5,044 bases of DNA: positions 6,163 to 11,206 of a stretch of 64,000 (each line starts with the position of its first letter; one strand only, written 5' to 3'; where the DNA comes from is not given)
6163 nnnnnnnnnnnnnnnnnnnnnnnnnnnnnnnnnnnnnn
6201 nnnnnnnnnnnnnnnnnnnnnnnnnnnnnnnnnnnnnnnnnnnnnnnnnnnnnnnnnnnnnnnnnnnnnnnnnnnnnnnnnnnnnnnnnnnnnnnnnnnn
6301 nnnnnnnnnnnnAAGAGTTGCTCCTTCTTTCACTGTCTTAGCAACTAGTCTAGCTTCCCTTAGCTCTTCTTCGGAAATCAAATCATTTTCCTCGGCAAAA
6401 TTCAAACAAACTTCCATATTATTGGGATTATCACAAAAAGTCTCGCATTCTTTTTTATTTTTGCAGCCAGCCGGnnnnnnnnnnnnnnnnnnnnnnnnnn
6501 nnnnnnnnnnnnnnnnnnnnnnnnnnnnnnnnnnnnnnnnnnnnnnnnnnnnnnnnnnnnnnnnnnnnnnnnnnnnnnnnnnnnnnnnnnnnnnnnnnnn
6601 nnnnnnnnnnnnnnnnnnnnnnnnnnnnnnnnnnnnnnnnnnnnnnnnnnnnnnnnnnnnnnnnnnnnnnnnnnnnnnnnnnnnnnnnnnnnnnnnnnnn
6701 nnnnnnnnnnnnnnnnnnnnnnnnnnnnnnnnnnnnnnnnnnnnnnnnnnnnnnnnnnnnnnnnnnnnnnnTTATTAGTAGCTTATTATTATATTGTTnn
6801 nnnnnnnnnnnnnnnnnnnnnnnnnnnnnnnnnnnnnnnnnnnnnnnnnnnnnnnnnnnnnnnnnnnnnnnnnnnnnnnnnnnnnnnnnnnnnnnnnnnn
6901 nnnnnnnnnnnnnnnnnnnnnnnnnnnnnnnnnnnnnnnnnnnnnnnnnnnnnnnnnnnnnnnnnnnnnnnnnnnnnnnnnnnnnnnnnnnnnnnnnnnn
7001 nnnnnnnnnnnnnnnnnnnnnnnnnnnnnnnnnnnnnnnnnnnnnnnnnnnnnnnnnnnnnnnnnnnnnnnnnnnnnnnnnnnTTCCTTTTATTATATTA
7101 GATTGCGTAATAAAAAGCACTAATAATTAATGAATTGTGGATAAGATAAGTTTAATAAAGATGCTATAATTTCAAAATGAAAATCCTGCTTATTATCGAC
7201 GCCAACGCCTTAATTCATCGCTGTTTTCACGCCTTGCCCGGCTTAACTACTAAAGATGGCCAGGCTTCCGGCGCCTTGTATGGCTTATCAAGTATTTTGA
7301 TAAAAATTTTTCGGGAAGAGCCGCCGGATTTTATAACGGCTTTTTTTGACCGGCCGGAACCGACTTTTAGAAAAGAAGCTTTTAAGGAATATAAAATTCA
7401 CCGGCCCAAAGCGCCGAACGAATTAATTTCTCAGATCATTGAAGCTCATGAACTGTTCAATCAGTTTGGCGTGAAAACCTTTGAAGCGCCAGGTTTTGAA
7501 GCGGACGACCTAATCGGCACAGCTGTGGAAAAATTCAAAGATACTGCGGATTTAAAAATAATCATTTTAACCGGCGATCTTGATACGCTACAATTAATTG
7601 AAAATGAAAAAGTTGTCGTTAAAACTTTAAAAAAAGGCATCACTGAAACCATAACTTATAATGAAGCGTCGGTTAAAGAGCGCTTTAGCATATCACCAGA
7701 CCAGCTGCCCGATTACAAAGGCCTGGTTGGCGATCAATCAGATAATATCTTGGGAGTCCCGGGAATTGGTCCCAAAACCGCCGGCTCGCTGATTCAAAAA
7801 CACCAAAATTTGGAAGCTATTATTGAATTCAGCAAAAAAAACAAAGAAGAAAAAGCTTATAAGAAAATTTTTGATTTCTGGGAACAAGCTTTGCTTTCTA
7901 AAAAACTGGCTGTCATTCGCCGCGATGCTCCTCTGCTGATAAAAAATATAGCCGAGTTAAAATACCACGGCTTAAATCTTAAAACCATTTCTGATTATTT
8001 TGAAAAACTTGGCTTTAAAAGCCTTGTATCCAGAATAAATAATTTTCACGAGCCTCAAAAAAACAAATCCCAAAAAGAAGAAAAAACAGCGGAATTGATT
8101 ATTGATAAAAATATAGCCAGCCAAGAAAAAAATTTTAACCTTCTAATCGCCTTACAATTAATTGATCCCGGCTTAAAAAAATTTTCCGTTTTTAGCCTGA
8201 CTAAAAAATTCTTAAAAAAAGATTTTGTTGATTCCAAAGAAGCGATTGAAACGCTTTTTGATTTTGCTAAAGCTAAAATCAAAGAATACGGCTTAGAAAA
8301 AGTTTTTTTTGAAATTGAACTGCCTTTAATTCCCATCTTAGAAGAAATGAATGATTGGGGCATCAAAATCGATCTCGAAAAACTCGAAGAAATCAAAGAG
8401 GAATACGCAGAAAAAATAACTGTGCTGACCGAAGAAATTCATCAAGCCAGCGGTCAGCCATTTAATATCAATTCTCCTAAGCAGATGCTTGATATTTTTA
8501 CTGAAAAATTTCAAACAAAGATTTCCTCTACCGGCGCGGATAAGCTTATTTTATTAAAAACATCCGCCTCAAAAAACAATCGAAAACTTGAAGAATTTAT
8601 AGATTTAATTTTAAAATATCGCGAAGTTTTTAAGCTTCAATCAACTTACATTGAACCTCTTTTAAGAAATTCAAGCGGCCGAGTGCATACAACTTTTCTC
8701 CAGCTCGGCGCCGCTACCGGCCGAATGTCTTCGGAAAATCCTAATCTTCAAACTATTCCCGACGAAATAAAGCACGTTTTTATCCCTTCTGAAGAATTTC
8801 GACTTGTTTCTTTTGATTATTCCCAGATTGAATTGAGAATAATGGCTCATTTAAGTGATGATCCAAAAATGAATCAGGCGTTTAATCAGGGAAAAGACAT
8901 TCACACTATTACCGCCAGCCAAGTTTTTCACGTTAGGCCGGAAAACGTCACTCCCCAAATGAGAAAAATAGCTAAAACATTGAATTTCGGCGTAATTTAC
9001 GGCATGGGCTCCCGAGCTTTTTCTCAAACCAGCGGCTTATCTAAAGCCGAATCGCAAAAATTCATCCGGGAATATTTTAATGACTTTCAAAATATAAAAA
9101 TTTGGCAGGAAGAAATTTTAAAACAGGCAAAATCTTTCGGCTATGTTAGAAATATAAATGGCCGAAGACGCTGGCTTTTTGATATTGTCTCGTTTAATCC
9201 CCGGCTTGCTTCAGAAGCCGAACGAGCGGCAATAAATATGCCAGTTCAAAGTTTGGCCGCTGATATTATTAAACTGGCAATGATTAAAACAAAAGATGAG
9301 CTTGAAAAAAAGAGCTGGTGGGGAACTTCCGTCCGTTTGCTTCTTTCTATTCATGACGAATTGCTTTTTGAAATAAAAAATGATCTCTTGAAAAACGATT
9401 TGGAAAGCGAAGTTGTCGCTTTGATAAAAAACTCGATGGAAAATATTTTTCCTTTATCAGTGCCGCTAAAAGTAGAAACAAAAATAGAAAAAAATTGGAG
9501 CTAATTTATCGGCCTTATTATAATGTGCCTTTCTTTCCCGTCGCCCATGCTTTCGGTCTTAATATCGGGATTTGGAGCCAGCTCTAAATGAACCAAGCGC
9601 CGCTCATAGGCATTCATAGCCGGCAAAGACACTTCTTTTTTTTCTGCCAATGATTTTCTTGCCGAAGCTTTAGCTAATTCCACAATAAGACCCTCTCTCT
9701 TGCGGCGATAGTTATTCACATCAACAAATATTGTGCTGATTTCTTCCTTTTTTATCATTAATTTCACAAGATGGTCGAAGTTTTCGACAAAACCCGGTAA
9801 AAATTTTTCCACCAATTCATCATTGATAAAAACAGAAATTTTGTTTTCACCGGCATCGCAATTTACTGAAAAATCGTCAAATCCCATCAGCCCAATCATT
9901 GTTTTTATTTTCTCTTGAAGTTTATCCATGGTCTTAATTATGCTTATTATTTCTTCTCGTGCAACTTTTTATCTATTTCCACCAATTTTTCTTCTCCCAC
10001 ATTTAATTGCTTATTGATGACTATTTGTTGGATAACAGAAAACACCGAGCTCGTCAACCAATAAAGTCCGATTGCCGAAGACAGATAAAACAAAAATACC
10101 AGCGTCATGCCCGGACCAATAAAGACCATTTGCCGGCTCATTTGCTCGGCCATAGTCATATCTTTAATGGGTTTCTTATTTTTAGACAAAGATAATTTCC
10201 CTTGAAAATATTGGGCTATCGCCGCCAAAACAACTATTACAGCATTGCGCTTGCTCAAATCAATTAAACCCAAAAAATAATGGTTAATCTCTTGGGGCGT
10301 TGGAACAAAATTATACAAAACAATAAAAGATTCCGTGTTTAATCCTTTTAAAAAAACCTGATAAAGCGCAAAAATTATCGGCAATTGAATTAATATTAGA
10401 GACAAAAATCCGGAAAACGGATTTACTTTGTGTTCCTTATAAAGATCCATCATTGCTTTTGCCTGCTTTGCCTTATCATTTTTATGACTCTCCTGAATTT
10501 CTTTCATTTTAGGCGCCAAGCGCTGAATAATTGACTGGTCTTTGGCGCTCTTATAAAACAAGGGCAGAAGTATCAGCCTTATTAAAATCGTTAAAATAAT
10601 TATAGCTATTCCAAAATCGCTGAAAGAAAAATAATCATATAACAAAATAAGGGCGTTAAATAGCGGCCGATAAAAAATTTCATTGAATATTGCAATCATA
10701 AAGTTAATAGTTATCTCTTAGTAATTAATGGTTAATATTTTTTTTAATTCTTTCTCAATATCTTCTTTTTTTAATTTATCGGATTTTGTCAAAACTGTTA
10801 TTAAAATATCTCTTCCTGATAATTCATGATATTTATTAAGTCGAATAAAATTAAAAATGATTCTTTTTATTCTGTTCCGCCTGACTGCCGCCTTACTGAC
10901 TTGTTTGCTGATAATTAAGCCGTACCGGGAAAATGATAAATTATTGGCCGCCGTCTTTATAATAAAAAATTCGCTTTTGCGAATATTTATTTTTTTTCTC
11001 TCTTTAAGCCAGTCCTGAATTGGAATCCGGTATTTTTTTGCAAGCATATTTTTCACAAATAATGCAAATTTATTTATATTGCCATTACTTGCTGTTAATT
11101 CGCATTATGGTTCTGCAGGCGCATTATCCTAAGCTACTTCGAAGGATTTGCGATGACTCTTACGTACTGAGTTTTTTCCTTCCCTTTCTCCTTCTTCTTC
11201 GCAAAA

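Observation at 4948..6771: Secreted protein made of eight Cys-rich 42-aa repeats plus a Met-rich tail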

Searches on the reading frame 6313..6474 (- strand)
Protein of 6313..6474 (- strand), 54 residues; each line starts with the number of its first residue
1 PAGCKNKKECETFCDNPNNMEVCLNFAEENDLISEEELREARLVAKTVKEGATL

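Call 34: search_protein_representatives(alignment_id=A4)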
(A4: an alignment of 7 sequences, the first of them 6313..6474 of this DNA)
Query: 7 sequences, 52 profile positions. Proteins with E-value up to 0.001 (for the whole library): 1772; up to 1e-10: 1444; up to 1e-30: 909. The best 150 are listed.
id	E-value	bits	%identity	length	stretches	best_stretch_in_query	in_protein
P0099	1.1e-150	505.7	-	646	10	1-51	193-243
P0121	4.2e-143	481.4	-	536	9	1-45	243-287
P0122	1.6e-140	473.1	-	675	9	1-51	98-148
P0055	1.1e-136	460.8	-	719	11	1-51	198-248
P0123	6.3e-136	458.4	-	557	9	1-51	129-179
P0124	3.0e-134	453.0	-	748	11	1-51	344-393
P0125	1.6e-131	444.3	-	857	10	1-48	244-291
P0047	4.1e-130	439.8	-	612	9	1-44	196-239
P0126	3.4e-128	433.6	-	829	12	1-51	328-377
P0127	4.4e-128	433.3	-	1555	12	1-46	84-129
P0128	4.7e-127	430.0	-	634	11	1-51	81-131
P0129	4.0e-125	423.8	-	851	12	1-51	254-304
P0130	7.7e-125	422.9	-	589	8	1-51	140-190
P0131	9.4e-123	416.2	-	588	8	1-44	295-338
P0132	7.9e-122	413.3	-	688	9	1-45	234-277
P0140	1.3e-115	393.4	-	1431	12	1-45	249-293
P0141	3.6e-115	391.9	-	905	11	1-44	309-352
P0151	6.3e-113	384.8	-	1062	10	1-51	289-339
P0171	3.2e-108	369.7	-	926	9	1-51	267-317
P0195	1.5e-98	338.8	-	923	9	1-51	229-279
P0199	6.3e-98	336.7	-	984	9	1-51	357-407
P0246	2.1e-90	312.6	-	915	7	1-51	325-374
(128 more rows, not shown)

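Call 35: search_protein_families(library=pfam, proteins=[P0127, P0140, P0151, P0199, P0171, P0195, P0246, P0141], max_evalue=0.001)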
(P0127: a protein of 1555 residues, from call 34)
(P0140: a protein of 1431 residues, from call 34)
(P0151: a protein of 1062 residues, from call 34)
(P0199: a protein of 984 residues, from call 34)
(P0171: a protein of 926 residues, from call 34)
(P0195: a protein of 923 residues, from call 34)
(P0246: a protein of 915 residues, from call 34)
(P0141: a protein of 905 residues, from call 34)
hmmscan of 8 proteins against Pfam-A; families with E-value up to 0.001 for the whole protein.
P0127 (1555 aa): 0 families

P0140 (1431 aa): 0 families

P0151 (1062 aa): 1 family
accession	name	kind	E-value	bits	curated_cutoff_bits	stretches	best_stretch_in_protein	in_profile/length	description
PF13385.13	Laminin_G_3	-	9.5e-25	87.9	27.6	1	841-992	12-150/151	Concanavalin A-like lectin/glucanases superfamily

P0199 (984 aa): 3 families
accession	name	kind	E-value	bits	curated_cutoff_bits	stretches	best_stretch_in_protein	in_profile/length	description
PF13385.13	Laminin_G_3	-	1.7e-27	96.9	27.6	1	741-903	1-150/151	Concanavalin A-like lectin/glucanases superfamily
PF02210.31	Laminin_G_2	-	9.6e-06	26.5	22.9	1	799-893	25-123/126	Laminin G domain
PF07953.20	Toxin_R_bind_N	-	2e-05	24.8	23.8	1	734-897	26-190/191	Clostridium neurotoxin, N-terminal receptor binding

P0171 (926 aa): 0 families

P0195 (923 aa): 1 family
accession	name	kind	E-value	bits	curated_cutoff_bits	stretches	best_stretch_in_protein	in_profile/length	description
PF13385.13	Laminin_G_3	-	6.3e-26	91.8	27.6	1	672-825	10-151/151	Concanavalin A-like lectin/glucanases superfamily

P0246 (915 aa): 0 families

P0141 (905 aa): 1 family
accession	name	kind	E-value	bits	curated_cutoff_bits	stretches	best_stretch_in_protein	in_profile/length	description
PF00050.26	Kazal_1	-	4.5e-07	30.2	21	1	634-654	8-28/49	Kazal-type serine protease inhibitor domain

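Call 36: predict_structure(alignment_id=A5)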
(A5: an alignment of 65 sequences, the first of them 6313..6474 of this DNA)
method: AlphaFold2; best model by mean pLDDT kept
length: 54 residues; sequences in the alignment: 65
mean_pLDDT: 90.7   pTM: 0.72
mean pLDDT of the five models: 90.7, 90.3, 90.0, 89.6, 89.0
residues with pLDDT >= 90: 42; 70-90: 8; 50-70: 4; < 50: 0
segments of 3 or more residues with pLDDT < 50: none
pLDDT, mean of each block of 10 residues (from residue 1): 83 93 96 97 93 69
secondary structure, 60 per line:
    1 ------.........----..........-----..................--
elements in order: H7-15 H20-29 H35-52

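Call 40: fold_search(model_id=the predicted structure, library=pdb)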
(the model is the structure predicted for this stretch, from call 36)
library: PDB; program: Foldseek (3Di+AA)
matches with E <= 10: 38; with E <= 0.001: 0
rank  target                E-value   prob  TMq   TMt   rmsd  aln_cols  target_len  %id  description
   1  6o35_D                5.0e+00  0.33  0.63  0.36   5.8        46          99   22  Crystal structure of a de novo designed octameric helical-bundle protein (released 2020-03-18)
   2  8p1p_A                5.0e+00  0.21  0.51  0.08   2.2        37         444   14  USP28 in complex with AZ1 (released 2024-05-22)
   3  3d9p_B                5.7e+00  0.25  0.55  0.23   2.1        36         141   17  Snapshots of the RNA processing factor SCAF8 bound to different phosphorylated forms of the Carboxy-Terminal Domain of (released 2008-06-10)
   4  2v4d_B                6.1e+00  0.08  0.41  0.10   6.1        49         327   12  Re-refinement of MexA adaptor protein (released 2009-04-14)
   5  9igy_A                6.5e+00  0.28  0.57  0.19   2.8        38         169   16  Structure of a Chimeric Protein Composed of the SNX5 PhoX Domain and the N-terminal domain of NCOA7-AS,crystal form II (released 2026-01-28)
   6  8y7m_B                6.5e+00  0.15  0.58  0.06   6.4        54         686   18  FluPol-NS2 complex (local refinement) (released 2024-07-24)
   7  2nn4_A                7.0e+00  0.30  0.59  0.52   1.1        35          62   23  Crystal structure of Bacillus subtilis yqgQ, Pfam DUF910 (released 2006-10-31)
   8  9rag_B                7.0e+00  0.30  0.61  0.05   1.4        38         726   18  Influenza A/H7N9 polymerase in complex with a 70-mer RNA template, in stalled elongation. (released 2026-03-11)
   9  9raf_B                7.0e+00  0.28  0.60  0.05   1.4        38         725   18  Influenza A/H7N9 polymerase in complex with a 70-mer template in stalled elongation with backtracking and stem. (released 2026-03-11)
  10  6o35_B                7.0e+00  0.23  0.64  0.36   5.8        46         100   22  Crystal structure of a de novo designed octameric helical-bundle protein (released 2020-03-18)
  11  3d9i_B                7.0e+00  0.23  0.54  0.23   2.0        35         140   17  Snapshots of the RNA processing factor SCAF8 bound to different phosphorylated forms of the Carboxy-Terminal Domain of (released 2008-06-10)
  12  9igy_C                7.0e+00  0.23  0.56  0.20   2.6        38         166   16  Structure of a Chimeric Protein Composed of the SNX5 PhoX Domain and the N-terminal domain of NCOA7-AS,crystal form II (released 2026-01-28)
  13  2rld_B                7.0e+00  0.18  0.59  0.30   8.7        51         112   10  CRYSTAL STRUCTURE OF A PROTEIN WITH UNKNOWN FUNCTION FROM S23 RIBOSOMAL PROTEIN FAMILY (BT_0352) FROM BACTEROIDES THET (released 2007-10-30)
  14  3d9p_A                7.4e+00  0.23  0.54  0.23   2.0        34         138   18  Snapshots of the RNA processing factor SCAF8 bound to different phosphorylated forms of the Carboxy-Terminal Domain of (released 2008-06-10)
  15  2rld_A                7.4e+00  0.20  0.59  0.29   5.5        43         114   12  CRYSTAL STRUCTURE OF A PROTEIN WITH UNKNOWN FUNCTION FROM S23 RIBOSOMAL PROTEIN FAMILY (BT_0352) FROM BACTEROIDES THET (released 2007-10-30)
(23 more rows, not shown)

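Call 59: search_protein_families(library=ncbifam, proteins=[P0199, P0127], max_evalue=0.1)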
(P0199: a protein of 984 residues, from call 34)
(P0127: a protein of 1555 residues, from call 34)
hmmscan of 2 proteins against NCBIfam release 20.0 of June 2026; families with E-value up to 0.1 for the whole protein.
P0199 (984 aa): 1 family
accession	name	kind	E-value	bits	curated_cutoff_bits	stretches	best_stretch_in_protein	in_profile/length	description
NF052521.1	TafC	equivalog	2.5e-14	53.2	410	1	733-915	190-368/373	TafC family fimbrial protein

P0127 (1555 aa): 0 families

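Call 71: fold_search(model_id=the predicted structure, library=viral)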
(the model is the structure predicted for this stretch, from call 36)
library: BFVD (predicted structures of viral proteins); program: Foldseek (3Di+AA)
matches with E <= 10: 95; with E <= 0.001: 0
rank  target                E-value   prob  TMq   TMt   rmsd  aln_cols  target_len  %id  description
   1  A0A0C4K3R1            1.2e+00  0.57  0.55  0.40   6.6        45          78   16  (no name in the UniProt tables at hand)
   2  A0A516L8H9            1.4e+00  0.57  0.66  0.21   8.4        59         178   22  (no name in the UniProt tables at hand)
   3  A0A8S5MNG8            1.7e+00  0.60  0.63  0.59   6.1        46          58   20  Uncharacterized protein [Siphoviridae sp. ctZZK17]
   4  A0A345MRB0            1.8e+00  0.30  0.56  0.05   8.2        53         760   17  (no name in the UniProt tables at hand)
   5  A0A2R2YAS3            2.1e+00  0.57  0.65  0.30   6.1        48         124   23  Uncharacterized protein [Pseudomonas phage PPSC2]
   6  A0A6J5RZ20            2.2e+00  0.21  0.45  0.34   7.4        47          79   28  Uncharacterized protein [uncultured Caudovirales phage]
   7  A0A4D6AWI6            2.4e+00  0.51  0.58  0.61   2.9        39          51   23  (no name in the UniProt tables at hand)
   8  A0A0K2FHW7            2.6e+00  0.35  0.56  0.17   6.2        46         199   13  Terminase small subunit [Achromobacter phage phiAxp-2]
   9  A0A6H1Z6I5            2.9e+00  0.14  0.42  0.42   5.0        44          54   18  (no name in the UniProt tables at hand)
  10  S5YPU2                3.1e+00  0.35  0.61  0.55   7.6        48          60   14  Uncharacterized protein [Bacillus phage Troll]
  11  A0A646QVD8            3.6e+00  0.33  0.60  0.32   6.4        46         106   24  (no name in the UniProt tables at hand)
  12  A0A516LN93            3.6e+00  0.21  0.57  0.42  11.4        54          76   17  (no name in the UniProt tables at hand)
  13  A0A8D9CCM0            4.1e+00  0.38  0.49  0.18   0.9        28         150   18  Uncharacterized protein [uncultured marine phage]
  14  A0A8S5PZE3            4.1e+00  0.25  0.60  0.46   5.7        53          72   11  Mycobacterial 2 TMS Phage Holin (M2 Hol) Family [Podoviridae sp. ctXSp1]
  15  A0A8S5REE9            4.4e+00  0.35  0.66  0.65   6.0        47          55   23  Integrase [virus sp. ctkyY8]
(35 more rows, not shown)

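Call 76: find_encoding_contigs(protein=P0199, flank=3000, max_places=1)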
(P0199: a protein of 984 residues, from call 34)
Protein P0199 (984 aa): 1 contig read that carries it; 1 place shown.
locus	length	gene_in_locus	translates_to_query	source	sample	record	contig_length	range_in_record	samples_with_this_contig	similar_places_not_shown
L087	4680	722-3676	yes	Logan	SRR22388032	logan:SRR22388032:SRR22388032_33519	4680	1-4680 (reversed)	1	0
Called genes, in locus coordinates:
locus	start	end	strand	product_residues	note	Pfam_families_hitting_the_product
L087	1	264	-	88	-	?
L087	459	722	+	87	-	-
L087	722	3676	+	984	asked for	PF07953:Toxin_R_bind_N (weak), PF13385:Laminin_G_3, PF02210:Laminin_G_2 (weak)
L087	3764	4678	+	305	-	?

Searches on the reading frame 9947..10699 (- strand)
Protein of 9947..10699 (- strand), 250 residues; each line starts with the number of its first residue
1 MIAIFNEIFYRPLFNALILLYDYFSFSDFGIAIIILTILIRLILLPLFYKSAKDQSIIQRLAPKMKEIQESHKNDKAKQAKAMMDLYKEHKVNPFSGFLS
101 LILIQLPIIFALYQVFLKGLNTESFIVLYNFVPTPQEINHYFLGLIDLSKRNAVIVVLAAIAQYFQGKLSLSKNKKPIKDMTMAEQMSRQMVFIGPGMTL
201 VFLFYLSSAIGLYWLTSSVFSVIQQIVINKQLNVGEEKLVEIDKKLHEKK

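Call 33: search_protein_families(library=pfam, proteins=[window:9947-10699:-], max_evalue=0.01)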
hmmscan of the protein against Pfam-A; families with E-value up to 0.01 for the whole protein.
window:9947-10699:- (250 aa): 2 families
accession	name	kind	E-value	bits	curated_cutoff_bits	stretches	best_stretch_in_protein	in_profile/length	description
PF02096.25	60KD_IMP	-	3.2e-45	154.5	35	1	29-230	1-163/163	60Kd inner membrane protein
PF00558.24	Vpu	-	0.0075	16.5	24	0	31-94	14-77/81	Vpu protein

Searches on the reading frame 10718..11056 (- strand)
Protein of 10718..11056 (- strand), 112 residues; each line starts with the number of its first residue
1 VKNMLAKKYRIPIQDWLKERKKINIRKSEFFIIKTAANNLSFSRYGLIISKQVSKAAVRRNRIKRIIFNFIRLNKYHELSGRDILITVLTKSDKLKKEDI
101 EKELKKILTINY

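Call 33: search_protein_families(library=pfam, proteins=[window:10718-11056:-], max_evalue=0.01)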
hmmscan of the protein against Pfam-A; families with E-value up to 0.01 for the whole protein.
window:10718-11056:- (112 aa): 1 family
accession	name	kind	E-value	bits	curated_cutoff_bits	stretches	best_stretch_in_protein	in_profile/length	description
PF00825.24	Ribonuclease_P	-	5.8e-17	62.2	22.3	1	26-109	23-106/109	Ribonuclease P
